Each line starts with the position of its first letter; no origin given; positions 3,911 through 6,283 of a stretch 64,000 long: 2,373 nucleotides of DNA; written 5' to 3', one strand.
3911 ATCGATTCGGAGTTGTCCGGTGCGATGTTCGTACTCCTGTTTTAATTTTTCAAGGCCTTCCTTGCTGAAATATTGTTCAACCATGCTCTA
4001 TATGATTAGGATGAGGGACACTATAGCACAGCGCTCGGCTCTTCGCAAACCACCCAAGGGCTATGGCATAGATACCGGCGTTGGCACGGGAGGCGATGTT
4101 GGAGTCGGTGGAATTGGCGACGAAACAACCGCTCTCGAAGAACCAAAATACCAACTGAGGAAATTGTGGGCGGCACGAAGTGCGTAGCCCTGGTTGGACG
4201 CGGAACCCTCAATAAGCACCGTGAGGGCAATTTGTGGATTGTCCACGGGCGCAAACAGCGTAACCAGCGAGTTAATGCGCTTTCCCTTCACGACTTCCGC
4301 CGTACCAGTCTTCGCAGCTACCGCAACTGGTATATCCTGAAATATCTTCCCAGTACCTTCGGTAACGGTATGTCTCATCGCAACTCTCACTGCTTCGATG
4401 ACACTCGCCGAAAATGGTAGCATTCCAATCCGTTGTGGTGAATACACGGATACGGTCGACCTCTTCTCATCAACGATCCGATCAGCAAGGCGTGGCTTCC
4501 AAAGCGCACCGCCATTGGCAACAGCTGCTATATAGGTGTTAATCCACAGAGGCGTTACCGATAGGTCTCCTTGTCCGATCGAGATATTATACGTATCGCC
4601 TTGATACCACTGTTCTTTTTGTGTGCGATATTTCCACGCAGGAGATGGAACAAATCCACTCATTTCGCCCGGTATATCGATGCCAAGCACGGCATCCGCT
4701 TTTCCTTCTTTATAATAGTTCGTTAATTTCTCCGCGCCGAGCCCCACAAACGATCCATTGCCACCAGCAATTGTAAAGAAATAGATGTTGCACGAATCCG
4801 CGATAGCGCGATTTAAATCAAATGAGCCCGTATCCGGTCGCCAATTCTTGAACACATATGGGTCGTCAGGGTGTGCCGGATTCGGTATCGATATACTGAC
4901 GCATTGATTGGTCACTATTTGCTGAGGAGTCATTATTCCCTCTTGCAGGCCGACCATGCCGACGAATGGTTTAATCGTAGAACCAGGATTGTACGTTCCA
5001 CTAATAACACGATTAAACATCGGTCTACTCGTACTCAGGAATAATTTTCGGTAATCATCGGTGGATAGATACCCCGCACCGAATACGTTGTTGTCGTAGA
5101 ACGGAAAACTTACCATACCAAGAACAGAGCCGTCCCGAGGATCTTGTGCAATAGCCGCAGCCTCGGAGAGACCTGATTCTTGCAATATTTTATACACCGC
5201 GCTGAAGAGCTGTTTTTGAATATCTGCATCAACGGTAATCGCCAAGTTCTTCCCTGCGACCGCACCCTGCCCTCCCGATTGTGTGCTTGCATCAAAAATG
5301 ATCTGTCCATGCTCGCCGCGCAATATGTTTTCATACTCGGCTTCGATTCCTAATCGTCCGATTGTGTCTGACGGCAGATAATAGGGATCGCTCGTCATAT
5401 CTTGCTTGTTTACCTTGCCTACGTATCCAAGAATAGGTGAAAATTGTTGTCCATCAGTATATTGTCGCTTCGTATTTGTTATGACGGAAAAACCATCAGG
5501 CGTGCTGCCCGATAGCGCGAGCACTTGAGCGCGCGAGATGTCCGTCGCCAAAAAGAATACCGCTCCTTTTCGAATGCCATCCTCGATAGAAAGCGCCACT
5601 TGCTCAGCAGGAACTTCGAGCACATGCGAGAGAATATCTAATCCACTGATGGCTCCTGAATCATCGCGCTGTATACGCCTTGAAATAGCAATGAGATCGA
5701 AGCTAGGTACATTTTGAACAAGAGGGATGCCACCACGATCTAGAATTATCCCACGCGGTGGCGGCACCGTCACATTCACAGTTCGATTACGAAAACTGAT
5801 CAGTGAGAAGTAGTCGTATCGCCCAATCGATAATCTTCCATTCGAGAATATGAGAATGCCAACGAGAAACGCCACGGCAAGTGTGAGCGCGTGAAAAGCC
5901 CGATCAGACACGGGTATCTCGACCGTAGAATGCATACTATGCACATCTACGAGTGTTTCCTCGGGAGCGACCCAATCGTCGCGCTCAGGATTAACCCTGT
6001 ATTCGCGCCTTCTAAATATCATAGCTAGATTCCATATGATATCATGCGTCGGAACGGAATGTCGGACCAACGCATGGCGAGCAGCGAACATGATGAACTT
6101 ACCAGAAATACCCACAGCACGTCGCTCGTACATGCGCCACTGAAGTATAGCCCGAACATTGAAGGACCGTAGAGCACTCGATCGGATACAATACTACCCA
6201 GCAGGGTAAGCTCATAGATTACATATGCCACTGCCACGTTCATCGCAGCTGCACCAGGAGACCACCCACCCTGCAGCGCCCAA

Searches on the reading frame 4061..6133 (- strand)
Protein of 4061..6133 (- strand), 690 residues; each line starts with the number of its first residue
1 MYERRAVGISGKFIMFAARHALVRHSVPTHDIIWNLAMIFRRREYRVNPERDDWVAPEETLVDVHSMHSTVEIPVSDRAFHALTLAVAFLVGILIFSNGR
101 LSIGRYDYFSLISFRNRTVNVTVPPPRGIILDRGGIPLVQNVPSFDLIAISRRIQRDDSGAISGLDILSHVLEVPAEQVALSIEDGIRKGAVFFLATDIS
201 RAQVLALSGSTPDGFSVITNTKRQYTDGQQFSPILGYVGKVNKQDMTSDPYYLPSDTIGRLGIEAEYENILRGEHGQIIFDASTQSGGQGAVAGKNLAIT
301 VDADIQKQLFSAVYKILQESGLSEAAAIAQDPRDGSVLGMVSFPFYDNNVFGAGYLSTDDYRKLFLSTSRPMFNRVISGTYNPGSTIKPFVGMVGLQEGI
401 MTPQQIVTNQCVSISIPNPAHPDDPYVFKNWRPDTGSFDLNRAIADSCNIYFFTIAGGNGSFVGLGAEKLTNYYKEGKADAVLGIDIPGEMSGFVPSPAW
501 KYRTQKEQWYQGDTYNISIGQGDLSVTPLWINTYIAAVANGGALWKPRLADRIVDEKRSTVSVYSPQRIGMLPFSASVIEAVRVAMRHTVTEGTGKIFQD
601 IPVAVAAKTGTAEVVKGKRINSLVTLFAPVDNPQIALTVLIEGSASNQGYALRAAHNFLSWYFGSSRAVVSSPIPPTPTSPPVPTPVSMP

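Call 95: search_protein_families(library=pfam, proteins=[window:4061-6133:-], max_evalue=0.0001)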
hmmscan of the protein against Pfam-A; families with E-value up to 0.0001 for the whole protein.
window:4061-6133:- (690 aa): 2 families
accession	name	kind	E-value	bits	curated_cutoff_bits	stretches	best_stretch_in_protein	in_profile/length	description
PF00905.27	Transpeptidase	-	6.1e-51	173.8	22.1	1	326-654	2-291/299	Penicillin binding protein transpeptidase domain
PF03717.20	PBP_dimer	-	4e-28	99.5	24.4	1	123-280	2-167/180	Penicillin-binding Protein dimerisation domain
